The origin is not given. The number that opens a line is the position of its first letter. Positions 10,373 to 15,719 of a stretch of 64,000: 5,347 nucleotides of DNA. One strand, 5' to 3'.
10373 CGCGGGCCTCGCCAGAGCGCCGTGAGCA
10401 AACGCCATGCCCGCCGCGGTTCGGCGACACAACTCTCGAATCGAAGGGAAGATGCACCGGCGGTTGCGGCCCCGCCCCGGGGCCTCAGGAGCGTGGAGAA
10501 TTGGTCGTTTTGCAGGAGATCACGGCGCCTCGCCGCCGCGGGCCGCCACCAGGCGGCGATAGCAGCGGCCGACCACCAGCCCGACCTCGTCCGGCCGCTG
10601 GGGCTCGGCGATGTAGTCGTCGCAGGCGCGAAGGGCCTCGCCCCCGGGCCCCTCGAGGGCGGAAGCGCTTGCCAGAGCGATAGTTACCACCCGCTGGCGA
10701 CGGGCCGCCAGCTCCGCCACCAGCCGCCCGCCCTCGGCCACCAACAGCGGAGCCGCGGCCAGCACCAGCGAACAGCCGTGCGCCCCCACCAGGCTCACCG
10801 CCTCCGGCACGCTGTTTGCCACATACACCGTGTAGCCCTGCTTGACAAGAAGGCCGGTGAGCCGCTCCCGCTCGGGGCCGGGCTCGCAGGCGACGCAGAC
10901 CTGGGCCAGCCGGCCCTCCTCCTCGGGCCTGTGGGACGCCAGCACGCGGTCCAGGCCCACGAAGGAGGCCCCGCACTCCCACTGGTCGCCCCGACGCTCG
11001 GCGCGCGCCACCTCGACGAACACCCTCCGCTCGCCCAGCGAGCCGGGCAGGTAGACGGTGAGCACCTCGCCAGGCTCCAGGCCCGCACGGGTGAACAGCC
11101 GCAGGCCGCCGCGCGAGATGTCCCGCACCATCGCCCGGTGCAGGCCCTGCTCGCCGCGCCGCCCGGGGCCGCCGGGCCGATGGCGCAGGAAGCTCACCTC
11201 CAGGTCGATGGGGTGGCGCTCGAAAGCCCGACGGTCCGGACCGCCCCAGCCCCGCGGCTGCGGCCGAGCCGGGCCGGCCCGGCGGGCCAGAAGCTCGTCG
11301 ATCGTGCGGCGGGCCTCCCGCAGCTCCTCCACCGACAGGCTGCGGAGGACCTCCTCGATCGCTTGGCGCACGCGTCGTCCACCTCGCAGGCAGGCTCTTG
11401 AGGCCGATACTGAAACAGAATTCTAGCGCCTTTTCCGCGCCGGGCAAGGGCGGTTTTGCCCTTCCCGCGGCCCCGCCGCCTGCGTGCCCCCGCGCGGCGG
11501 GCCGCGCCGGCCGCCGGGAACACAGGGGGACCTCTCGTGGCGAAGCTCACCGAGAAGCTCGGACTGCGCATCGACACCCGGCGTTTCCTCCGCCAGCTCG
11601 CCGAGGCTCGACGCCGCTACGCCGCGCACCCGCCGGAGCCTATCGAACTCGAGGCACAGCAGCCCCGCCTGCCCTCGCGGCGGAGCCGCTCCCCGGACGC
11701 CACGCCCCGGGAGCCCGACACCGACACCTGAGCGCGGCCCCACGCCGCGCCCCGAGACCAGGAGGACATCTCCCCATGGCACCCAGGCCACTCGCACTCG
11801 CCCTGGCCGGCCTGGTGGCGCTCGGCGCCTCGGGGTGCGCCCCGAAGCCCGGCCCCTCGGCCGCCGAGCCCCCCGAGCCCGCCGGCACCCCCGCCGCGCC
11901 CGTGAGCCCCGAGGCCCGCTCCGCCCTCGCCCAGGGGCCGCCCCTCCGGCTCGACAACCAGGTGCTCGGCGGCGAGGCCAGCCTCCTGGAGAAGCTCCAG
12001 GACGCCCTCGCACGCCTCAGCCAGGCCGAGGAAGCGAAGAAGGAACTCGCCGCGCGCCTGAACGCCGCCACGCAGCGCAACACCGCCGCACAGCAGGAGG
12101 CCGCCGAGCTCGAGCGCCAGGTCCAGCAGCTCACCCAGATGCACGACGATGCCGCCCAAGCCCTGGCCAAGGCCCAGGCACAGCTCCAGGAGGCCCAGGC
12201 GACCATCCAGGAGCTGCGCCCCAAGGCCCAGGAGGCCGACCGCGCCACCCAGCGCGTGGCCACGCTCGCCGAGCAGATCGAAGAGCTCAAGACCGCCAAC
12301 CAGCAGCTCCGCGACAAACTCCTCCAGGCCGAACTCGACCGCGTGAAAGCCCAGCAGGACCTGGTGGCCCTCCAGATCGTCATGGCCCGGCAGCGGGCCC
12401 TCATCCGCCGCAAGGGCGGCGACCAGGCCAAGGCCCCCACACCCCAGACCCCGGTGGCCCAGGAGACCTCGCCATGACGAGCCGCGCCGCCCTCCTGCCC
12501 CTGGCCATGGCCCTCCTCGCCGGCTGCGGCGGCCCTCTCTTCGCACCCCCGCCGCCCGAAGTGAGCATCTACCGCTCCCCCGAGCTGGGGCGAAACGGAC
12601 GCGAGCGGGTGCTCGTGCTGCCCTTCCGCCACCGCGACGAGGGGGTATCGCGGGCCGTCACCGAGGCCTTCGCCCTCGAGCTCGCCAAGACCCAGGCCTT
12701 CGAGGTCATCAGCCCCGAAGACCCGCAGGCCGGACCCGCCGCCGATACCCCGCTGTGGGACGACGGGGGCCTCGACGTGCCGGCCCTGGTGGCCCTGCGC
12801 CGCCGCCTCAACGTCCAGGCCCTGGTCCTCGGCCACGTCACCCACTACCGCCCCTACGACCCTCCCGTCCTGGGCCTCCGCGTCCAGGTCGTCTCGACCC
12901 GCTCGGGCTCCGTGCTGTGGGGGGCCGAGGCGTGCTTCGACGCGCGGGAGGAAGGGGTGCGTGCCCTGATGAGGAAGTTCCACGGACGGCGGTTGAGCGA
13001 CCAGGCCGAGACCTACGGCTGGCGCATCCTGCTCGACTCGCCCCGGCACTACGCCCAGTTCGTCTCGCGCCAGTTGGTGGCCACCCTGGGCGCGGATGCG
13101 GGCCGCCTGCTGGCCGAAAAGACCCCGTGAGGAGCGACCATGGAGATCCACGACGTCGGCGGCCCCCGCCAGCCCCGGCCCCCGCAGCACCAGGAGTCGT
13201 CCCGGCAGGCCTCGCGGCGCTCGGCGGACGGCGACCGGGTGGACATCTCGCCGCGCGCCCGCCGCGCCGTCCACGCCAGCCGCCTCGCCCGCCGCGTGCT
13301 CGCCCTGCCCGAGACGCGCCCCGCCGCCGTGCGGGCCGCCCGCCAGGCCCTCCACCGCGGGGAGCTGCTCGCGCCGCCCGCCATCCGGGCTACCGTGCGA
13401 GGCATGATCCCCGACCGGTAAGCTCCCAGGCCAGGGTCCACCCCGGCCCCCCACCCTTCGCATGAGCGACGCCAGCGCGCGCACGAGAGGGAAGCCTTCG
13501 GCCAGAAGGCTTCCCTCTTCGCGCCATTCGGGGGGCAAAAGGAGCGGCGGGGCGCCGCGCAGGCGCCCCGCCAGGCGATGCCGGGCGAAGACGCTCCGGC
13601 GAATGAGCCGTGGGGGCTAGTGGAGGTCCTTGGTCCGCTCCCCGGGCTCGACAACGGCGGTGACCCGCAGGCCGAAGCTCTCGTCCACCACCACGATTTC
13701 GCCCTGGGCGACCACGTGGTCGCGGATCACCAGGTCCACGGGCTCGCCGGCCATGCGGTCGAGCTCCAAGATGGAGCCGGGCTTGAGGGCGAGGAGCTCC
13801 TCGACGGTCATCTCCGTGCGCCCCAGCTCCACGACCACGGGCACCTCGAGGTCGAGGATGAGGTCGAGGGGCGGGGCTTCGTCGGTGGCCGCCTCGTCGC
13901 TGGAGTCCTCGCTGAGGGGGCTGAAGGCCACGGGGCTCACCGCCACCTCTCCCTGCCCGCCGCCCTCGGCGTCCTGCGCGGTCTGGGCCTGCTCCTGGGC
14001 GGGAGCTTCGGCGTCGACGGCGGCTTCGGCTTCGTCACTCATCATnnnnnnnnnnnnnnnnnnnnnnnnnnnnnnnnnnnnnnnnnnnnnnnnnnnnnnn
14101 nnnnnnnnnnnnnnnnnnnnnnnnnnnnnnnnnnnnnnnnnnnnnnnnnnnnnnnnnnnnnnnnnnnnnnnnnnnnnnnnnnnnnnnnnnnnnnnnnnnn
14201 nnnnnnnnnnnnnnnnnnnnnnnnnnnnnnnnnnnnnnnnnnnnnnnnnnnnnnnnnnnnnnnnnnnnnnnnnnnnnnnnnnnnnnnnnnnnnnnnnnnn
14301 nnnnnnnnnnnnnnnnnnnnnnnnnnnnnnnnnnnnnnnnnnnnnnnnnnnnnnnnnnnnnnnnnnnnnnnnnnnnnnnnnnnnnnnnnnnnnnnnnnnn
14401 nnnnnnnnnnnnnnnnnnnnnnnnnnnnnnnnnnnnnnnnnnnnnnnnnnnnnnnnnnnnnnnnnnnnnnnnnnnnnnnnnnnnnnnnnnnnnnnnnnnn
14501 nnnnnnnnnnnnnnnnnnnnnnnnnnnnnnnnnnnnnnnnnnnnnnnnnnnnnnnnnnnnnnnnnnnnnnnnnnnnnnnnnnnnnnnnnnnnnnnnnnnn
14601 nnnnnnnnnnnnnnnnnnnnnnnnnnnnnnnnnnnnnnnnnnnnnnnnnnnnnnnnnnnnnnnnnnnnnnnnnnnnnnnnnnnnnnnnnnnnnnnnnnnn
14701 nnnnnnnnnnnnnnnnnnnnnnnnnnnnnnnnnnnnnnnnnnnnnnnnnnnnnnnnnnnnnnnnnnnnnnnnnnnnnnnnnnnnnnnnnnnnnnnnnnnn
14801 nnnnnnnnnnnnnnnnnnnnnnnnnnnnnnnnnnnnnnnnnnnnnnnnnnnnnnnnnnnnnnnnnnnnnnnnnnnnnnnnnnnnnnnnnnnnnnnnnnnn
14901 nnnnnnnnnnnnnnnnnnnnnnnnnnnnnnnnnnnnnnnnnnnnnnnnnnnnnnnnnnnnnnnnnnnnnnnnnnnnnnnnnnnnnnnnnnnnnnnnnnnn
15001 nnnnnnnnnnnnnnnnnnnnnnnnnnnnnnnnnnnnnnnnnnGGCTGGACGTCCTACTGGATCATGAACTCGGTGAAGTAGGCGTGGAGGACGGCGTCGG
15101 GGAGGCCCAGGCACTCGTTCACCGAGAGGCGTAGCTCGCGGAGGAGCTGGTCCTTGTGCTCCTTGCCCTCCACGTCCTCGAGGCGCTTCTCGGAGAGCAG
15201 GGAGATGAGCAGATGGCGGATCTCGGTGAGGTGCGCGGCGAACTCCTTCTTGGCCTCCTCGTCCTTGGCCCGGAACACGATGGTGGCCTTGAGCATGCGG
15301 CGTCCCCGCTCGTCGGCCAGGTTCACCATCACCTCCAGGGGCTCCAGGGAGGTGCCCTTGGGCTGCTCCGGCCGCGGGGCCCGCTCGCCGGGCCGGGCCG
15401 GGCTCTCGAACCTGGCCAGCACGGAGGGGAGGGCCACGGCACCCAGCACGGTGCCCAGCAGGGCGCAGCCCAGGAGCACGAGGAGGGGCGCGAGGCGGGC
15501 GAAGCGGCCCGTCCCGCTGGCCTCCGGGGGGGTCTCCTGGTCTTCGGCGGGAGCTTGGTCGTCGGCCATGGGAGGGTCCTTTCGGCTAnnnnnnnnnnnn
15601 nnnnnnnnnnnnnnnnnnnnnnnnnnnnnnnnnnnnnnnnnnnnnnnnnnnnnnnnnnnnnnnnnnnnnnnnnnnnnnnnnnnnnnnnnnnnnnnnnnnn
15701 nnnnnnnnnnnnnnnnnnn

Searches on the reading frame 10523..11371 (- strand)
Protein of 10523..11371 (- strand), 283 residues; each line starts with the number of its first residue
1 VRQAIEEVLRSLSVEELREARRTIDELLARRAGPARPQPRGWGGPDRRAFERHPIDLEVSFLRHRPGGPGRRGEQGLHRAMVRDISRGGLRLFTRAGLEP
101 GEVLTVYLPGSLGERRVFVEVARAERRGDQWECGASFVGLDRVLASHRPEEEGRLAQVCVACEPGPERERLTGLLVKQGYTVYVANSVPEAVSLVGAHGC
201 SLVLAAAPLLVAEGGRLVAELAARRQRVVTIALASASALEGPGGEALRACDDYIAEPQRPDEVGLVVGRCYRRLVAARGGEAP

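Call 40: search_protein_families(library=pfam, proteins=[window:10523-11371:-], max_evalue=0.01)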
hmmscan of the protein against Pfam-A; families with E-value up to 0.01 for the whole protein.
window:10523-11371:- (283 aa): 1 family
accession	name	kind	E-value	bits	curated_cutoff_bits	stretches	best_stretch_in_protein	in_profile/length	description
PF07238.19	PilZ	-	1.6e-10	41.7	22.5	1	46-142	1-90/102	PilZ domain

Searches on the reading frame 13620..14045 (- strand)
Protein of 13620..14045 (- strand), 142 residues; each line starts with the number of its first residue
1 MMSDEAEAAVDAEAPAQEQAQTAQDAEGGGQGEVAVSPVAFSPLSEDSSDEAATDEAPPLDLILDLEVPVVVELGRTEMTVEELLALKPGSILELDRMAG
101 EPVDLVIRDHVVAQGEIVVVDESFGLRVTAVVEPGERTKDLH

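Call 39: search_protein_families(library=pfam, proteins=[window:13620-14045:-], max_evalue=0.01)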
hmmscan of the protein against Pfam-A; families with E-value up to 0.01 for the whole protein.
window:13620-14045:- (142 aa): 1 family
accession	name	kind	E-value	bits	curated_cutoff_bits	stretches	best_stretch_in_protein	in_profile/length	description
PF01052.25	FliMN_C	-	1.9e-23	82.6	23.8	1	62-132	2-72/73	Type III flagellar switch regulator (C-ring) FliN C-term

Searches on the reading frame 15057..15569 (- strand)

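Call 39: search_protein_families(library=pfam, proteins=[window:15057-15569:-], max_evalue=0.01)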
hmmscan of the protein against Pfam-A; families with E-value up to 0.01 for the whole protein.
window:15057-15569:- (171 aa): 1 family
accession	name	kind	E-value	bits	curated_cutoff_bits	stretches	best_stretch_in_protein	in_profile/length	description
PF03748.19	FliL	-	4.8e-17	62.8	24.6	1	79-171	6-103/103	Flagellar basal body-associated protein FliL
